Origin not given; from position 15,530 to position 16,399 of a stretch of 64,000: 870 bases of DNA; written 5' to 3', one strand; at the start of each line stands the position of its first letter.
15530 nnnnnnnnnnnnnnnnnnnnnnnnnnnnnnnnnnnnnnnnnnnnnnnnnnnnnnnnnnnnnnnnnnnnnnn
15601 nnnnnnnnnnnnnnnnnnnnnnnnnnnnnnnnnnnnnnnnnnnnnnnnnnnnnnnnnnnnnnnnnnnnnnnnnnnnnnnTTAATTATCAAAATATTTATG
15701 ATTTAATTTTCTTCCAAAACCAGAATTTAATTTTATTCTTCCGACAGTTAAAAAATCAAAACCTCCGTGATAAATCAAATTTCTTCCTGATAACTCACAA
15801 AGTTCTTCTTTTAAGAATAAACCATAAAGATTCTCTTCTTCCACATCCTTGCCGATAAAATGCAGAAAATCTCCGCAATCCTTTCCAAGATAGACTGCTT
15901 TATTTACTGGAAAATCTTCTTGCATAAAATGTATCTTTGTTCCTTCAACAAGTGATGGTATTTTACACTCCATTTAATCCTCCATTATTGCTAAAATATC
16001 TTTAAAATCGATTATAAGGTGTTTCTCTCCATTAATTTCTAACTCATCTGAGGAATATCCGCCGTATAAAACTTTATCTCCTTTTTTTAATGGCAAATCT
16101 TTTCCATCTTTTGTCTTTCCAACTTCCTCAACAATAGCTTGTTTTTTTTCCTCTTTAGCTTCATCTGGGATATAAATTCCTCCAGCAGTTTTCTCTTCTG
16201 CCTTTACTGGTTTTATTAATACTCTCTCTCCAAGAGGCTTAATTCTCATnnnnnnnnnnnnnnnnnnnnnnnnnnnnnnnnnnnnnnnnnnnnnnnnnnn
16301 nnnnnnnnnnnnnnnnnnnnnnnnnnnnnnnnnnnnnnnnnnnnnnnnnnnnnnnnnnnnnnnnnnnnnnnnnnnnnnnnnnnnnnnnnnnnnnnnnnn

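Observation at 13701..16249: Two unknown genes inserted between groES and groEL with 0-1 nt spacers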

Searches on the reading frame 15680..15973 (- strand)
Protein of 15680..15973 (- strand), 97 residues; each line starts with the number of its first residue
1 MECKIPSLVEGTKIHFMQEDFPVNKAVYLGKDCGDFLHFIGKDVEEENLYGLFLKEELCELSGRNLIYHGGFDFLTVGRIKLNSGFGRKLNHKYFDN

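Call 3: search_protein_families(library=pfam, proteins=[window:15680-15973:-], max_evalue=0.1)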
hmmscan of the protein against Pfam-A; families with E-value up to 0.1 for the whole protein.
window:15680-15973:- (97 aa): 0 families

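Call 4: search_protein_families(library=padloc, proteins=[window:15680-15973:-], max_evalue=1)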
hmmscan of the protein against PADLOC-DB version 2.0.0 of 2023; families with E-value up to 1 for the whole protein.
window:15680-15973:- (97 aa): 0 families

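Call 5: search_protein_families(library=ncbifam, proteins=[window:15680-15973:-], max_evalue=1)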
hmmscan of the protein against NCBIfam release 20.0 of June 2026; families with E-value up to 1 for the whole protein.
window:15680-15973:- (97 aa): 0 families

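Call 6: find_homologous_proteins(query=window:15680-15973:-, max_evalue=0.01)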
Query window:15680-15973:- (97 aa): 1 proteins with E <= 0.01 among 1 candidates.
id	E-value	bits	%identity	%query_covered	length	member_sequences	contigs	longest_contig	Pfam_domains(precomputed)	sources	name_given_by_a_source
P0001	1.1e-59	217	98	100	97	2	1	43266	-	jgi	-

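Call 14: find_encoding_contigs(protein=P0001, flank=5000, max_places=3)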
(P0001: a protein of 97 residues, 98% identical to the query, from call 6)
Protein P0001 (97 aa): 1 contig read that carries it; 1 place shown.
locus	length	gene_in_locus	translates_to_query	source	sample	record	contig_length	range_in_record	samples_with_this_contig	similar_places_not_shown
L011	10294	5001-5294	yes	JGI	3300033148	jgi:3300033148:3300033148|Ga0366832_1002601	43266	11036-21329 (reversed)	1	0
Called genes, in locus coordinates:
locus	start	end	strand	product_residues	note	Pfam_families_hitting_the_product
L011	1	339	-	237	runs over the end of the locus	PF00590:TP_methylase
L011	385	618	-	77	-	-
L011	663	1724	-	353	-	-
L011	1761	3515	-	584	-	PF01261:AP_endonuc_2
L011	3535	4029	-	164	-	-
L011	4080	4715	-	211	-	PF01047:MarR (weak), PF01978:TrmB, PF13412:HTH_24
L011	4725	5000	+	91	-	PF00166:Cpn10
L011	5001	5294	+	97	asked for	-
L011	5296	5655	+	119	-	PF13020:NOV_C (weak)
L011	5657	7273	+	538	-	PF00118:Cpn60_TCP1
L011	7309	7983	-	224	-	PF11848:DUF3368 (faint)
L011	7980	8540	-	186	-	-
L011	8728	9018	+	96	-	PF18477:PIN_9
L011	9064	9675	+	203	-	PF03876:SHS2_Rpb7-N, PF00575:S1 (weak)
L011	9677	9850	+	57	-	-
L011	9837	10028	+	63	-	PF06093:Spt4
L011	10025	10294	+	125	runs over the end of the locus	PF01282:Ribosomal_S24e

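Call 30: search_protein_representatives(protein=window:15680-15973:-)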
Query: 97 residues. Proteins with E-value up to 0.001 (for the whole library): 6; up to 1e-10: 4; up to 1e-30: 1. The best 6 are listed.
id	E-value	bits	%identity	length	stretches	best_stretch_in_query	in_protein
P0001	3.5e-60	217.0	98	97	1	1-97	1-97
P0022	3.5e-21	91.8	49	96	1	2-95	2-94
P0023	5.4e-16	75.1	36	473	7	36-77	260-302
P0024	1.7e-14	70.3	44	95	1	17-96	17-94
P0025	2.6e-05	40.8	50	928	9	3-22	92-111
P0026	4.1e-05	40.1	34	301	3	15-77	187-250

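Call 33: find_encoding_contigs(protein=P0022, flank=5000, max_places=3)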
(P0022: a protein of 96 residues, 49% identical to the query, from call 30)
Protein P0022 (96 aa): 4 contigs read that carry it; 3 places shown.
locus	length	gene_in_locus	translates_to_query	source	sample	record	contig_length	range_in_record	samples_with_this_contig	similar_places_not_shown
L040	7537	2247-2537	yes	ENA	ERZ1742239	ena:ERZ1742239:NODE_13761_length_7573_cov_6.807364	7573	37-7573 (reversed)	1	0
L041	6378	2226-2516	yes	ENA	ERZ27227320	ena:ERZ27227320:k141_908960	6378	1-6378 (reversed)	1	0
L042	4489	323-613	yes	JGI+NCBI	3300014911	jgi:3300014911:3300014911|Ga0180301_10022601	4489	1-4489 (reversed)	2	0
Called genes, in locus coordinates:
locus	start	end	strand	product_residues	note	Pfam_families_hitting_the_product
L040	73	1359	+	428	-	PF00009:GTP_EFTU, PF01926:MMR_HSR1 (faint), PF03144:GTP_EFTU_D2, PF03143:GTP_EFTU_D3, PF22594:GTP-eEF1A_C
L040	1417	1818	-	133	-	-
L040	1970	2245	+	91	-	PF00166:Cpn10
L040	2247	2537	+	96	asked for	-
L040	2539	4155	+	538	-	PF00118:Cpn60_TCP1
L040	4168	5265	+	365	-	PF04041:Glyco_hydro_130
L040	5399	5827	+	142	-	PF00011:HSP20, PF04969:CS (faint), PF17886:ArsA_HSP20 (faint)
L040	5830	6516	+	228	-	PF01544:CorA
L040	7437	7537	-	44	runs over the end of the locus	?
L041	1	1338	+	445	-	?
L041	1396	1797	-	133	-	-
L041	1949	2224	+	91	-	PF00166:Cpn10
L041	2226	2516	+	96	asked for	-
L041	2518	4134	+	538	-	PF00118:Cpn60_TCP1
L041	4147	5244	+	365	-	PF04041:Glyco_hydro_130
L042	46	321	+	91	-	PF00166:Cpn10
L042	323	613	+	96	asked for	-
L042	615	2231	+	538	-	PF00118:Cpn60_TCP1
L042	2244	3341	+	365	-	PF04041:Glyco_hydro_130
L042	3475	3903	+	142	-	PF00011:HSP20, PF04969:CS (faint), PF17886:ArsA_HSP20 (faint)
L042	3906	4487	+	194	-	?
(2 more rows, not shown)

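Call 36: find_homologous_proteins(query=A2, max_evalue=0.01)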
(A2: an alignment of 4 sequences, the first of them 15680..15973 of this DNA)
Query A2 (4 sequences) (97 aa, profile of the alignment): 3 proteins with E <= 0.01 among 52 candidates.
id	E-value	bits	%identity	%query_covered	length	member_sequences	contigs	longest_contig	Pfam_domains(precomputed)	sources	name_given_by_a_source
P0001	2.3e-47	177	98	100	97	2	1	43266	-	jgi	-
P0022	1.7e-42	162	49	98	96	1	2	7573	-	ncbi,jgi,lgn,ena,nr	ncbi:hypothetical protein DRN69_06565 [Candidatus Pacearchaeota archaeon]|nr:MAG: hypothetical prote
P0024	1.4e-38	149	43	81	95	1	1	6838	-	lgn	-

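Call 45: predict_structure(alignment_id=A2)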
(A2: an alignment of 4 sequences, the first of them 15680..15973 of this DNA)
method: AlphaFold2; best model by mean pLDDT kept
length: 97 residues; sequences in the alignment: 4
mean_pLDDT: 72.6   pTM: 0.56
mean pLDDT of the five models: 72.6, 71.7, 71.5, 68.7, 64.8
residues with pLDDT >= 90: 0; 70-90: 71; 50-70: 22; < 50: 4
segments of 3 or more residues with pLDDT < 50: 1-4
pLDDT, mean of each block of 10 residues (from residue 1): 57 68 69 58 79 79 79 75 86 79
secondary structure, 60 per line:
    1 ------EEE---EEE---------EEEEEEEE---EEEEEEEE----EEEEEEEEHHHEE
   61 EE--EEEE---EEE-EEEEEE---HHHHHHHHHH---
elements in order: E7-9 E13-15 E25-32 E36-43 E48-55 E59-62 E65-68 E72-74 E76-81 H85-94

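Call 48: fold_search(model_id=the predicted structure, library=pdb)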
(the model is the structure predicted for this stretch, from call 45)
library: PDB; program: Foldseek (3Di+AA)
matches with E <= 10: 461; with E <= 0.001: 0
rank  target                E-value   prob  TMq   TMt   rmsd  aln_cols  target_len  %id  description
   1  8ceo_l                3.7e-01  0.23  0.32  0.09   8.1        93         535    9  Yeast RNA polymerase II transcription pre-initiation complex with core Mediator and the +1 nucleosome (released 2023-03-08)
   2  4d2g_B                4.2e-01  0.25  0.27  0.11   9.4        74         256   16  Crystal structure of human PCNA in complex with p15 peptide (released 2015-03-18)
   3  6hvo_A                5.9e-01  0.20  0.26  0.11   9.6        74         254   18  Crystal structure of human PCNA in complex with three peptides of p12 subunit of human polymerase delta (released 2019-01-23)
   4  2zvw_A                6.9e-01  0.20  0.26  0.11   9.1        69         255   17  Crystal structure of Proliferating cell nuclear antigen 2 and Short peptide from human P21 (released 2009-06-02)
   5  3tbl_C                7.3e-01  0.18  0.26  0.11   9.1        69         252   16  Structure of Mono-ubiquitinated PCNA: Implications for DNA Polymerase Switching and Okazaki Fragment Maturation (released 2012-05-23)
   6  3tbl_B                7.8e-01  0.18  0.26  0.11   9.1        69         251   16  Structure of Mono-ubiquitinated PCNA: Implications for DNA Polymerase Switching and Okazaki Fragment Maturation (released 2012-05-23)
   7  8pvv_C                9.7e-01  0.10  0.24  0.12  10.8        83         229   14  Archaeoglobus fulgidus AfAgo complex with AfAgo-N protein (fAfAgo) bound with 30 nt RNA guide and 51 nt DNA target (released 2024-01-24)
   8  4l60                  1.1e+00  0.11  0.21  0.10   7.3        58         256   16  Structure of C81R Mutant PCNA Protein Defective in Mismatch Repair (released 2013-10-02)
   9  2zvv_A                1.1e+00  0.10  0.20  0.10   8.6        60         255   15  Crystal structure of Proliferating cellular nuclear antigen 1 and Short peptide from human P21 (released 2009-06-02)
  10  4uzs_A                1.2e+00  0.25  0.28  0.05   8.8        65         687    9  Crystal structure of Bifidobacterium bifidum beta-galactosidase (released 2015-09-30)
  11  4oqd_A                1.2e+00  0.08  0.24  0.13  11.4        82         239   13  Crystal structure of the tylM1 N,N-dimethyltransferase in complex with SAH and TDP-Qui3NMe2 (released 2014-02-26)
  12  2zvv_B                1.2e+00  0.08  0.19  0.10   8.4        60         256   17  Crystal structure of Proliferating cellular nuclear antigen 1 and Short peptide from human P21 (released 2009-06-02)
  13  1y8c                  1.2e+00  0.08  0.20  0.10  11.4        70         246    8  Crystal structure of a S-adenosylmethionine-dependent methyltransferase from Clostridium acetobutylicum ATCC 824 (released 2004-12-28)
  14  5kjb_A                1.2e+00  0.08  0.21  0.06  12.1        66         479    9  Synechocystis apocarotenoid oxygenase (ACO) mutant - Glu150Asp (released 2016-08-03)
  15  2io4_D                1.2e+00  0.10  0.21  0.10   8.3        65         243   15  Crystal structure of PCNA12 dimer from Sulfolobus solfataricus. (released 2008-04-08)
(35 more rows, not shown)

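Call 55: search_solved_structures(query=A2, max_evalue=10)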
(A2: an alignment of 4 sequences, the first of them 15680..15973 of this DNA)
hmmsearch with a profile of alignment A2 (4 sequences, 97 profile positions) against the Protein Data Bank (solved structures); distinct sequences matched with E-value up to 10: 9.
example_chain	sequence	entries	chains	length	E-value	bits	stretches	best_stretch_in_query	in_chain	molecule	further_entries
5a2p_A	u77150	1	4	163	0.1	16.4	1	10-73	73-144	SYNTENIN-1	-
8hu2_A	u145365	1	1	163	0.1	16.4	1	10-73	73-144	Syntenin-1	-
5g1d_A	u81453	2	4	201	0.19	15.6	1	10-73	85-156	SYNTENIN-1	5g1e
9v90_A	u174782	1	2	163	0.22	15.3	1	10-73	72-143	Syntenin-1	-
1n99_A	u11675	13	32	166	0.23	15.3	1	10-73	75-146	Syntenin 1 | Syntenin-1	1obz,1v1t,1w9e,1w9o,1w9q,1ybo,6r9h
9va6_A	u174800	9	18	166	0.23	15.3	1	10-73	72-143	Syntenin-1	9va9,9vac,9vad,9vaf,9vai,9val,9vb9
4z33_A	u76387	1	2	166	0.23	15.3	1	10-73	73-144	Syntenin-1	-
7fsg_A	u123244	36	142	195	0.37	14.6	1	10-73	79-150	Syntenin-1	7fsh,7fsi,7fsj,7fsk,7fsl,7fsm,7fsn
4mv2_A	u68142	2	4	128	1.3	12.9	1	8-57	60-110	plu4264 | plu4264 protein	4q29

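Call 62: search_protein_families(library=phrogs, proteins=[window:15680-15973:-, P0022, P0024], max_evalue=0.1)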
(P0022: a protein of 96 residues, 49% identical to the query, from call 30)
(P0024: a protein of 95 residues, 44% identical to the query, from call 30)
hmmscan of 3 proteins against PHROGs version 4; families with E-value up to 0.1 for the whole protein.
window:15680-15973:- (97 aa): 0 families

P0022 (96 aa): 1 family
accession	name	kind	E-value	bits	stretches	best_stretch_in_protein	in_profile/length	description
phrog_20150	-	unknown function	0.0064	17.4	1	47-95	107-152/163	-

P0024 (95 aa): 0 families

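Call 80: fold_search(model_id=the predicted structure, library=viral)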
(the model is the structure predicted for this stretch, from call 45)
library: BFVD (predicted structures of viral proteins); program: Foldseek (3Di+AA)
matches with E <= 10: 915; with E <= 0.001: 0
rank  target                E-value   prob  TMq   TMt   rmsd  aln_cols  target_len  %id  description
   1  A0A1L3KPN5            1.2e-01  0.20  0.25  0.07  14.8        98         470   12  (no name in the UniProt tables at hand)
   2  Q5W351                1.7e-01  0.69  0.35  0.32   5.4        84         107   10  Uncharacterized protein [Sulfolobus islandicus rod-shaped virus 1]
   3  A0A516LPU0            1.8e-01  0.75  0.38  0.35   6.9        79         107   14  (no name in the UniProt tables at hand)
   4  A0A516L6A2            2.2e-01  0.51  0.34  0.24  15.0        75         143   16  (no name in the UniProt tables at hand)
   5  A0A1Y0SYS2            2.6e-01  0.54  0.36  0.34  12.7        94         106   13  Uncharacterized protein [Pseudomonas phage Phabio]
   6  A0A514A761            2.9e-01  0.16  0.25  0.15  14.7       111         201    9  (no name in the UniProt tables at hand)
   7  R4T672                3.3e-01  0.23  0.29  0.24   9.5        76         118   16  Uncharacterized protein [Haloarcula hispanica tailed virus 2]
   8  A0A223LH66            3.3e-01  0.09  0.18  0.15  14.4        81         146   15  Uncharacterized protein [Erwinia phage vB_EamM_Joad]
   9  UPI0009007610         3.7e-01  0.60  0.42  0.45   7.4        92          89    4  (no name look-up for this kind of identifier)
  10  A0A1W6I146            4.6e-01  0.47  0.32  0.30   6.2        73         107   19  Uncharacterized protein [Sulfolobus polyhedral virus 1]
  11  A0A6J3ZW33            4.6e-01  0.14  0.22  0.27   7.8        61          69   15  Uncharacterized protein [Enterobacteria phage T2]
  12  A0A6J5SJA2            4.9e-01  0.25  0.31  0.31   8.6        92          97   14  Uncharacterized protein [uncultured Caudovirales phage]
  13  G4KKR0                5.4e-01  0.47  0.35  0.32   6.5        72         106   18  (no name in the UniProt tables at hand)
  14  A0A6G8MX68            5.4e-01  0.21  0.26  0.18   8.1        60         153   15  Uncharacterized protein [Cedratvirus kamchatka]
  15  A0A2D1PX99            5.4e-01  0.15  0.28  0.25  10.3        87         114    6  ORF3b [Bat SARS-like coronavirus]
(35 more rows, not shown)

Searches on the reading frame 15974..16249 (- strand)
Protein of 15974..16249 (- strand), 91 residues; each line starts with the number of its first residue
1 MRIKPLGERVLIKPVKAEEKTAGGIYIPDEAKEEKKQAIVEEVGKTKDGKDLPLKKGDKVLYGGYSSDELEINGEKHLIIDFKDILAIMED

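Call 3: search_protein_families(library=pfam, proteins=[window:15974-16249:-], max_evalue=0.1)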
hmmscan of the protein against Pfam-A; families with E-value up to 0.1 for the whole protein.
window:15974-16249:- (91 aa): 1 family
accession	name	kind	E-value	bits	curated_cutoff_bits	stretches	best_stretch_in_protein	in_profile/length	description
PF00166.26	Cpn10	-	5.7e-27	94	21.1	1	3-88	2-92/93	Chaperonin 10 Kd subunit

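Call 5: search_protein_families(library=ncbifam, proteins=[window:15974-16249:-], max_evalue=1)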
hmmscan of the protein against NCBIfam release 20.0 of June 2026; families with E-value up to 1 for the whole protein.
window:15974-16249:- (91 aa): 15 families
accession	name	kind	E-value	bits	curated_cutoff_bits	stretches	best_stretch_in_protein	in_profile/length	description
NF001539.0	PRK00364.3-5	equivalog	4.8e-39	132.4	122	1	1-90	1-90/91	co-chaperone GroES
NF001531.0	PRK00364.2-2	subfamily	4.3e-28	97.2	96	1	1-90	1-94/94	co-chaperone GroES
NF011106.0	PRK14533.1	equivalog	3.4e-27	94.1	128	1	1-91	1-91/91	co-chaperonin GroES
NF001530.0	PRK00364.1-6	equivalog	3.7e-23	81.4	136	1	2-90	10-103/104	co-chaperone GroES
NF001537.0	PRK00364.3-3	equivalog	2e-21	76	109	1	1-89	1-85/86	co-chaperone GroES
NF001534.0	PRK00364.2-5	equivalog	2.3e-21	75.6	120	1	3-90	2-94/94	co-chaperone GroES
NF001529.0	PRK00364.1-5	subfamily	4.8e-21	74.7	133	1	1-89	1-94/95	co-chaperone GroES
NF001533.0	PRK00364.2-4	subfamily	1.5e-20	73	99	1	1-89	4-97/98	co-chaperone GroES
NF001527.0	PRK00364.1-2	subfamily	8.6e-20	70.8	120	1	1-90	1-95/96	co-chaperone GroES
NF001538.0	PRK00364.3-4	equivalog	2.5e-19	69.2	142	1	2-91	5-92/92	co-chaperone GroES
NF001535.0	PRK00364.3-1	equivalog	2.7e-15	56.5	215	1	1-89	1-89/118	co-chaperone GroES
NF001532.0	PRK00364.2-3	equivalog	6.3e-14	51.8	130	1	3-90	2-94/94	co-chaperone GroES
NF001526.0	PRK00364.1-1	subfamily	2e-11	43.9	130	1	1-90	1-96/96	co-chaperone GroES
NF001528.0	PRK00364.1-4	equivalog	4.5e-10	39.6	119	1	3-90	2-94/95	co-chaperone GroES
NF001536.0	PRK00364.3-2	equivalog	1.8e-05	24.7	147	1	1-89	1-99/109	co-chaperone GroES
